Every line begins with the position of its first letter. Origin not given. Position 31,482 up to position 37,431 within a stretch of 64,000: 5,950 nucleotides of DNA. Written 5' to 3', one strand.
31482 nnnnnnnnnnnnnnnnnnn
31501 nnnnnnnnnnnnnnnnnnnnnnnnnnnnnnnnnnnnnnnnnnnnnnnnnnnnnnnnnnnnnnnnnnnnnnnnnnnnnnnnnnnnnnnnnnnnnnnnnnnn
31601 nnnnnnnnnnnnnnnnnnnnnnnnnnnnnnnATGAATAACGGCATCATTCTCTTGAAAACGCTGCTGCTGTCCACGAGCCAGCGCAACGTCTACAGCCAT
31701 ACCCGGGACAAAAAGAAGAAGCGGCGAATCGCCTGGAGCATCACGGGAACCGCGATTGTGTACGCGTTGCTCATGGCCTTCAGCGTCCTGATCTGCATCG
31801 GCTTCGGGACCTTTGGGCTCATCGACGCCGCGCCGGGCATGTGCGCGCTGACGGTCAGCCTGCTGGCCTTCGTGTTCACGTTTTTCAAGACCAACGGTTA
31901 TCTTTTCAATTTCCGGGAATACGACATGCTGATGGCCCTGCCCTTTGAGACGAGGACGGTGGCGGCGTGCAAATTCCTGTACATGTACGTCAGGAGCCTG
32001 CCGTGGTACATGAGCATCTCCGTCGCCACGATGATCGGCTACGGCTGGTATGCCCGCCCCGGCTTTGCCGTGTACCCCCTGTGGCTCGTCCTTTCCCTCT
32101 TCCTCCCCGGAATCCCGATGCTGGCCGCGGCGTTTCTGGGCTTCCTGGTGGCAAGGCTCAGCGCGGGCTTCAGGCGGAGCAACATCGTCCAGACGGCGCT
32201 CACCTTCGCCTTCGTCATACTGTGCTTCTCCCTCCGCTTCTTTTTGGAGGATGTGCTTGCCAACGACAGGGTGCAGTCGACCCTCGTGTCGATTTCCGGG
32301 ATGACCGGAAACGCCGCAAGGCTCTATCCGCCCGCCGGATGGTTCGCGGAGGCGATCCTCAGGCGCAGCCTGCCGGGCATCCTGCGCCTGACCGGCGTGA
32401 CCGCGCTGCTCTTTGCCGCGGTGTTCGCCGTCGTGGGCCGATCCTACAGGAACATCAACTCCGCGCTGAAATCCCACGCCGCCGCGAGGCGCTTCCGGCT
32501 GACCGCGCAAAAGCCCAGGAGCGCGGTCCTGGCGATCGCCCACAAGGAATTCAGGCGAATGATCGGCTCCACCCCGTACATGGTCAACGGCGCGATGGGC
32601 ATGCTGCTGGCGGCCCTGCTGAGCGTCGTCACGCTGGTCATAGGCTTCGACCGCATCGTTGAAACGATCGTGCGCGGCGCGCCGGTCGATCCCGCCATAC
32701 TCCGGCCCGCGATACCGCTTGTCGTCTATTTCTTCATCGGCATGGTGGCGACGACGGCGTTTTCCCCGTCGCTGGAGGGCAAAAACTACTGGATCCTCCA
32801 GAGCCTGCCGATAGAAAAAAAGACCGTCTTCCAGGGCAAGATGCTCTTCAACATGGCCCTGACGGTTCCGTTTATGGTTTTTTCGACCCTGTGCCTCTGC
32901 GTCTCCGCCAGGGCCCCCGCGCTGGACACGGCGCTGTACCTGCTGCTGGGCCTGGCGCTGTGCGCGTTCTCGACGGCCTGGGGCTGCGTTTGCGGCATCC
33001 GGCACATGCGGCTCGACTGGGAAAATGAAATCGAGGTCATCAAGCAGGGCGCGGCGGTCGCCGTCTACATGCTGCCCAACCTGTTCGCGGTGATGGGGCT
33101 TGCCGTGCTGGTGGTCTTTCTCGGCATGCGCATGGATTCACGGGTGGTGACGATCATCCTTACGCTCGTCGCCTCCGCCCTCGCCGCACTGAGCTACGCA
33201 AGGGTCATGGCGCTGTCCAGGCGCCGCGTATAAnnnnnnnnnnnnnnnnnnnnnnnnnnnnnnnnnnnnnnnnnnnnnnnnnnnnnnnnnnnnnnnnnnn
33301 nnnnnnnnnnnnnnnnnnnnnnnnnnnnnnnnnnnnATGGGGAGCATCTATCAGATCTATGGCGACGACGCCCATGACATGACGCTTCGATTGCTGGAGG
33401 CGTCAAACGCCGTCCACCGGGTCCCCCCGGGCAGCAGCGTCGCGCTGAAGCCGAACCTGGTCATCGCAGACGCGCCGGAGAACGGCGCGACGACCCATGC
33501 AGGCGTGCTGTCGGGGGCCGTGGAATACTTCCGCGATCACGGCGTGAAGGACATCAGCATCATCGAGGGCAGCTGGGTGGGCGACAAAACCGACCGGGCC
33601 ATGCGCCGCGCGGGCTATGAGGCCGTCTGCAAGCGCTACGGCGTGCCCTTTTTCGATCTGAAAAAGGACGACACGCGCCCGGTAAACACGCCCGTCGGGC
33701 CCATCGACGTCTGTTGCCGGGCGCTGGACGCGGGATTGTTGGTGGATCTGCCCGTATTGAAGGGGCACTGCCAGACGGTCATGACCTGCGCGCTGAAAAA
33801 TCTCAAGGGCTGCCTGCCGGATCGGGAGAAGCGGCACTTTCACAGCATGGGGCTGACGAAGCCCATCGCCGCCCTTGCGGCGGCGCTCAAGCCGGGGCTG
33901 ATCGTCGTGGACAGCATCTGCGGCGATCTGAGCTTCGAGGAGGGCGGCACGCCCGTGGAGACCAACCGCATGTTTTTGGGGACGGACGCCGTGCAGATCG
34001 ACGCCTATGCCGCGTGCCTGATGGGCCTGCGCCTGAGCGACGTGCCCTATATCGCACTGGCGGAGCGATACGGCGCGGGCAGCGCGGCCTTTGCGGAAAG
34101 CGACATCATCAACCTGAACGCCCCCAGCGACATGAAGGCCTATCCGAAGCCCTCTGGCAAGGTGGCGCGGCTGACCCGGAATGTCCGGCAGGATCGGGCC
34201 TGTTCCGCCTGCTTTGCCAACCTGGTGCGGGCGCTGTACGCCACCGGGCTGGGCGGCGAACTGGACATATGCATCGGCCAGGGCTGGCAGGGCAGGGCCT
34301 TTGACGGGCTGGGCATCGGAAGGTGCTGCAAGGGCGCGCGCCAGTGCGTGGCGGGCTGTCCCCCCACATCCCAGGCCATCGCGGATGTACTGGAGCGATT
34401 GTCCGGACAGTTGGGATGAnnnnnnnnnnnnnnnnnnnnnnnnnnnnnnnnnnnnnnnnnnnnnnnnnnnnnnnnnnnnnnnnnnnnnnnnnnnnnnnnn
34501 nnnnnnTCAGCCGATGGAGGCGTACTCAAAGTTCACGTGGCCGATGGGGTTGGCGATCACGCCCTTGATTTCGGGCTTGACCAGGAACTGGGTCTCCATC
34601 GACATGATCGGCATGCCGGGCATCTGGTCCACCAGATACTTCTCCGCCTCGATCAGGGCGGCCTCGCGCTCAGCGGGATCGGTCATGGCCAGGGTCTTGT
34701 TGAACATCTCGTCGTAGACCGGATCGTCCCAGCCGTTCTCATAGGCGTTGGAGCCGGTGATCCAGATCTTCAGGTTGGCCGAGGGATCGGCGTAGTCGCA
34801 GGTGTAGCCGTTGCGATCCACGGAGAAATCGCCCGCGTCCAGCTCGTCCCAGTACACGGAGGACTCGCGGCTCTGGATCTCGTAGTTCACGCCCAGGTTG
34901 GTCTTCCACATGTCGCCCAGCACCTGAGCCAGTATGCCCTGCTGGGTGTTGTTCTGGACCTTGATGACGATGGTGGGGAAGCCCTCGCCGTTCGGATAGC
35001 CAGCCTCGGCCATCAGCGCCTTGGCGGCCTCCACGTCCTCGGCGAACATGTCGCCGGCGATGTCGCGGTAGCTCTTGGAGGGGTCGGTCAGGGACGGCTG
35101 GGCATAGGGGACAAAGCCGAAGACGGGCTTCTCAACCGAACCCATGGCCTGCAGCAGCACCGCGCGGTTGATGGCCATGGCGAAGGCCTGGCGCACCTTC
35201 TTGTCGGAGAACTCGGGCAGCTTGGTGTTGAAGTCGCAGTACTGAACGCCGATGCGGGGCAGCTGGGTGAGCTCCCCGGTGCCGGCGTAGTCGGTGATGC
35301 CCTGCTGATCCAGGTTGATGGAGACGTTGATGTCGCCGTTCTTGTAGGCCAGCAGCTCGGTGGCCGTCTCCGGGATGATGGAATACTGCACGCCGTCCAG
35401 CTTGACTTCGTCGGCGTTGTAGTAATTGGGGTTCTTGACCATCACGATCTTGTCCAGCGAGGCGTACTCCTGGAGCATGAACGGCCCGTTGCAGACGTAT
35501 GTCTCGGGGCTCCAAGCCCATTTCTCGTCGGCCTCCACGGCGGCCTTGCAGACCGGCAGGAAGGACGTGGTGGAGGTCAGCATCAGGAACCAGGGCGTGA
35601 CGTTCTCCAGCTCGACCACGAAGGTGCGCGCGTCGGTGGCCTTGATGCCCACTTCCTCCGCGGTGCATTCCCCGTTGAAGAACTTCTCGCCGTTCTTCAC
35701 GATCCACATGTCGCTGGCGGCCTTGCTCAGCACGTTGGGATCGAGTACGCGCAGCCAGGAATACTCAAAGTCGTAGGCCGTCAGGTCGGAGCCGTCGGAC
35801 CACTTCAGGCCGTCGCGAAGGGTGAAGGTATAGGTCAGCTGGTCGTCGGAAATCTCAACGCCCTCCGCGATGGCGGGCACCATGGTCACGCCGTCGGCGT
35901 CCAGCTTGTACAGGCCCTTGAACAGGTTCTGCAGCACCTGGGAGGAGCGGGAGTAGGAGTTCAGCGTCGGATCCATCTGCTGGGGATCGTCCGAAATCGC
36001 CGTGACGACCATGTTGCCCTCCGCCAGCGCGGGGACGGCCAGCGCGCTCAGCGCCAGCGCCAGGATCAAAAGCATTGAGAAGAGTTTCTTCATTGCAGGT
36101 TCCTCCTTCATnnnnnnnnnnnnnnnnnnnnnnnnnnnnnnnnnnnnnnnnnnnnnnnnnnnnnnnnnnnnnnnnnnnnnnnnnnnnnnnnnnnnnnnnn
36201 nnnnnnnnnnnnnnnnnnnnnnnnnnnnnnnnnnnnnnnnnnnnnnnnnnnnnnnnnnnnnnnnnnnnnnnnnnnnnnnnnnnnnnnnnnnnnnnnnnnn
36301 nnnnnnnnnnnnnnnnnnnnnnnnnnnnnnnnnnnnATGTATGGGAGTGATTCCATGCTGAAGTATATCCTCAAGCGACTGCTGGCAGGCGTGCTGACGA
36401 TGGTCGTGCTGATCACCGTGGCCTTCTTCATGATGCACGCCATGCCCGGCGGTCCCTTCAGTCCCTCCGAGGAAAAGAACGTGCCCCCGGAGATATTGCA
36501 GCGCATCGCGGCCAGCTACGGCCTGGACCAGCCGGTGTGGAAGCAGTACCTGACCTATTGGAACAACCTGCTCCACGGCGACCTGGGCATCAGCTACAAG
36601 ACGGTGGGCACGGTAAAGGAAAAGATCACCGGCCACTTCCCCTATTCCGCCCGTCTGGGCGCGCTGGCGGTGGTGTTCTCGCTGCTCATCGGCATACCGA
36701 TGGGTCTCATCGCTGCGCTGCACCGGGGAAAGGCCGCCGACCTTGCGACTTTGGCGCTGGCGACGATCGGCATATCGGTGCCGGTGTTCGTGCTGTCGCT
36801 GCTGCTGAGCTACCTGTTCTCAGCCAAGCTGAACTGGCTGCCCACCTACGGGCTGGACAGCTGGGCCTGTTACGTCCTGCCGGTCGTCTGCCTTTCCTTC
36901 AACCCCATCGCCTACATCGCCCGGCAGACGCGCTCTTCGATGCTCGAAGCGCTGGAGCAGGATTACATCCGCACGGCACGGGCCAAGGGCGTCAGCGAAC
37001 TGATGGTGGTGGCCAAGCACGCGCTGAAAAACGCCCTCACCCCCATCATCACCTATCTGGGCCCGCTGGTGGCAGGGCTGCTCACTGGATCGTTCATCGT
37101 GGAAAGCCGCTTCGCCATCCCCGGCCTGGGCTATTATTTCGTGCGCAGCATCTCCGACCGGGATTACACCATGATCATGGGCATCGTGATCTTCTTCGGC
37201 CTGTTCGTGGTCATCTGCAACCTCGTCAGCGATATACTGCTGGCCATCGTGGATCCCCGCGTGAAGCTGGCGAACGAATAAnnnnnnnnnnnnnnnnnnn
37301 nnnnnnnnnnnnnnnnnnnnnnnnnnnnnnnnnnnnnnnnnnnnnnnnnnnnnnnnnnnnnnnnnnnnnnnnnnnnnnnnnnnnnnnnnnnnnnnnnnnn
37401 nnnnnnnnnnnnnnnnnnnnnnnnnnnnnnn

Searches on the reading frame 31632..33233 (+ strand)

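Call 91: search_protein_families(library=pfam, max_evalue=1e-8, proteins=[window:31632-33233:+])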
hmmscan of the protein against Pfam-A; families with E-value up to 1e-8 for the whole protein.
window:31632-33233:+ (533 aa): 1 family
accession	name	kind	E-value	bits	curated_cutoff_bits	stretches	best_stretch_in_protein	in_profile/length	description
PF16949.11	ABC_tran_2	-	3e-09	36.7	25.7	0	70-289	52-278/542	Putative ATP-binding cassette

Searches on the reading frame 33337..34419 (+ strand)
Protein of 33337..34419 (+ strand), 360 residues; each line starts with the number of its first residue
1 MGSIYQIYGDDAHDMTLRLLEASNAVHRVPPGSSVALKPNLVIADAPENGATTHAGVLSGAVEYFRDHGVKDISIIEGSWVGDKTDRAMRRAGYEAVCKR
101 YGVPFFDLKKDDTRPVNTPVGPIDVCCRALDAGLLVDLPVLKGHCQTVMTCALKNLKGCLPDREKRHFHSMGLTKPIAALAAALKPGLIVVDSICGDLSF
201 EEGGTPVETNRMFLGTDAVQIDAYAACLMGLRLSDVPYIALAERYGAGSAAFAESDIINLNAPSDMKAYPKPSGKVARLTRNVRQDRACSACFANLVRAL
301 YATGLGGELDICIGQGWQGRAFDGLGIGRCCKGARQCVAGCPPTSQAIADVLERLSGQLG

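Call 91: search_protein_families(library=pfam, max_evalue=1e-8, proteins=[window:33337-34419:+])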
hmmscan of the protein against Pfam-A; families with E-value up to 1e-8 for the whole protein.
window:33337-34419:+ (360 aa): 1 family
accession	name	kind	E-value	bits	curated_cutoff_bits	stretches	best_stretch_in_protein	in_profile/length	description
PF04015.17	DUF362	-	3.2e-47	161.6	24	1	35-226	1-199/200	Domain of unknown function (DUF362)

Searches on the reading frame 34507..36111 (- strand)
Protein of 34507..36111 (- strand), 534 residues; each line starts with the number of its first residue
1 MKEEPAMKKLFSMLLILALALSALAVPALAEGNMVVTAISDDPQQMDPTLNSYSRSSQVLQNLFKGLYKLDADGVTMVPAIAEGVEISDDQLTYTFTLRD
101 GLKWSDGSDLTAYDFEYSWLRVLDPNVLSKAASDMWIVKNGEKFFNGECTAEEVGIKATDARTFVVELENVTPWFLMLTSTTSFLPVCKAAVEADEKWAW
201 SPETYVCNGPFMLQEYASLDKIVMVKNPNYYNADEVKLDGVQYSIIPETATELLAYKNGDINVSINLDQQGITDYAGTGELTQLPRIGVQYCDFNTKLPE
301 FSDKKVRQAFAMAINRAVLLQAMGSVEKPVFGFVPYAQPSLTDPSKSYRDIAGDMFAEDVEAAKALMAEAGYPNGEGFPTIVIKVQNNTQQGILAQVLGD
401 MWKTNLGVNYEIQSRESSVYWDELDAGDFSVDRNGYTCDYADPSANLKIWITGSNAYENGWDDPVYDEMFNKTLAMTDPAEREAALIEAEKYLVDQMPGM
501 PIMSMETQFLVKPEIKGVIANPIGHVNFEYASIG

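Call 92: search_protein_families(library=pfam, max_evalue=1e-8, proteins=[window:34507-36111:-])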
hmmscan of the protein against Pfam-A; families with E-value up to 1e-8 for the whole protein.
window:34507-36111:- (534 aa): 1 family
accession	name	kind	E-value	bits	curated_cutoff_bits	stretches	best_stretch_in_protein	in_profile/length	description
PF00496.27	SBP_bac_5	-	1.3e-82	278.3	32.4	1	77-456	2-366/368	Bacterial extracellular solute-binding proteins, family 5 Middle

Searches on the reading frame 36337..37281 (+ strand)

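Call 92: search_protein_families(library=pfam, max_evalue=1e-8, proteins=[window:36337-37281:+])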
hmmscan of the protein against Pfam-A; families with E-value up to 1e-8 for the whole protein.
window:36337-37281:+ (314 aa): 2 families
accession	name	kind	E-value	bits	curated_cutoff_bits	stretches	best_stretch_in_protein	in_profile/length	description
PF00528.27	BPD_transp_1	-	1.6e-41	142.5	26.4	1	119-310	1-183/184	Binding-protein-dependent transport system inner membrane component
PF19300.4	BPD_transp_1_N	-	6.1e-14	52.6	23.8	1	7-82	1-76/114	Binding-prot-dependent transport system membrane comp, N-term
